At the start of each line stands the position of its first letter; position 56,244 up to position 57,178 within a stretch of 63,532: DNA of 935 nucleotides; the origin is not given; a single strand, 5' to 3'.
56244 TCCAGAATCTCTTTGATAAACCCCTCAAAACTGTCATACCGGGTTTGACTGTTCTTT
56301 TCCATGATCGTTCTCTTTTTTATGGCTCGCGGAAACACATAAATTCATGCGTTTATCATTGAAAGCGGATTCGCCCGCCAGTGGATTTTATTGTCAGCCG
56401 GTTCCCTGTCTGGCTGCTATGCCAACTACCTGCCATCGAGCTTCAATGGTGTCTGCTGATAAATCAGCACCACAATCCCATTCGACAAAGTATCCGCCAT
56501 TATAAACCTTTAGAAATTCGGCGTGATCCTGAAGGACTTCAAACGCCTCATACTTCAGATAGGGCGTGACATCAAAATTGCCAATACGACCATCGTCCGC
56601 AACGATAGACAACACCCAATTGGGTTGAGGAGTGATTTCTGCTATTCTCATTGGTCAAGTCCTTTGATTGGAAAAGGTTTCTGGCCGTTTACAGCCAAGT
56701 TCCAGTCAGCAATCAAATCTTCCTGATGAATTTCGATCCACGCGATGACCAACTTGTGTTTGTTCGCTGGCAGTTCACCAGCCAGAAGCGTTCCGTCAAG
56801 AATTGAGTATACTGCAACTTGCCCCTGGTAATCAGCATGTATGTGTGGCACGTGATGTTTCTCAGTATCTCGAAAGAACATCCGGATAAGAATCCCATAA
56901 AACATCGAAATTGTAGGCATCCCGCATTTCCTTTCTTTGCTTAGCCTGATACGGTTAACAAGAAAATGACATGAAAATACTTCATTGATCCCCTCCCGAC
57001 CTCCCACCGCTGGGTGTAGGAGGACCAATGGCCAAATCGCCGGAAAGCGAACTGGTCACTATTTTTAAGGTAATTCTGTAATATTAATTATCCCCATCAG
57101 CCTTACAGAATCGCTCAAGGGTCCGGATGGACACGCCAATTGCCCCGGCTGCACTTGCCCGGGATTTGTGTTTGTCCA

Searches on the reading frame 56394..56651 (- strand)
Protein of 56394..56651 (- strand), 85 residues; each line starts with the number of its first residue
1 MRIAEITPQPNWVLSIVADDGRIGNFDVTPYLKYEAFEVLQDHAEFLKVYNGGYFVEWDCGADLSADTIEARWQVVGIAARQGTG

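Call 28: search_protein_families(library=pfam, proteins=[window:56394-56651:-], max_evalue=0.001)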
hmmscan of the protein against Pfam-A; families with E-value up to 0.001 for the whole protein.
window:56394-56651:- (85 aa): 1 family
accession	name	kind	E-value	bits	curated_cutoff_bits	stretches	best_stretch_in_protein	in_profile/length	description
PF10387.14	DUF2442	-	2.3e-12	47.4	23.9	1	3-72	1-69/72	Protein of unknown function (DUF2442)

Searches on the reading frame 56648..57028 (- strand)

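Call 28: search_protein_families(library=pfam, proteins=[window:56648-57028:-], max_evalue=0.001)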
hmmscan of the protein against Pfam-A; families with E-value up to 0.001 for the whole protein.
window:56648-57028:- (126 aa): 1 family
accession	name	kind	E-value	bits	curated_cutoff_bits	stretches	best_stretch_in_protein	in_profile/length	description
PF13711.11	DUF4160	-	2.9e-22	79.1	23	1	45-110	1-65/65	Domain of unknown function (DUF4160)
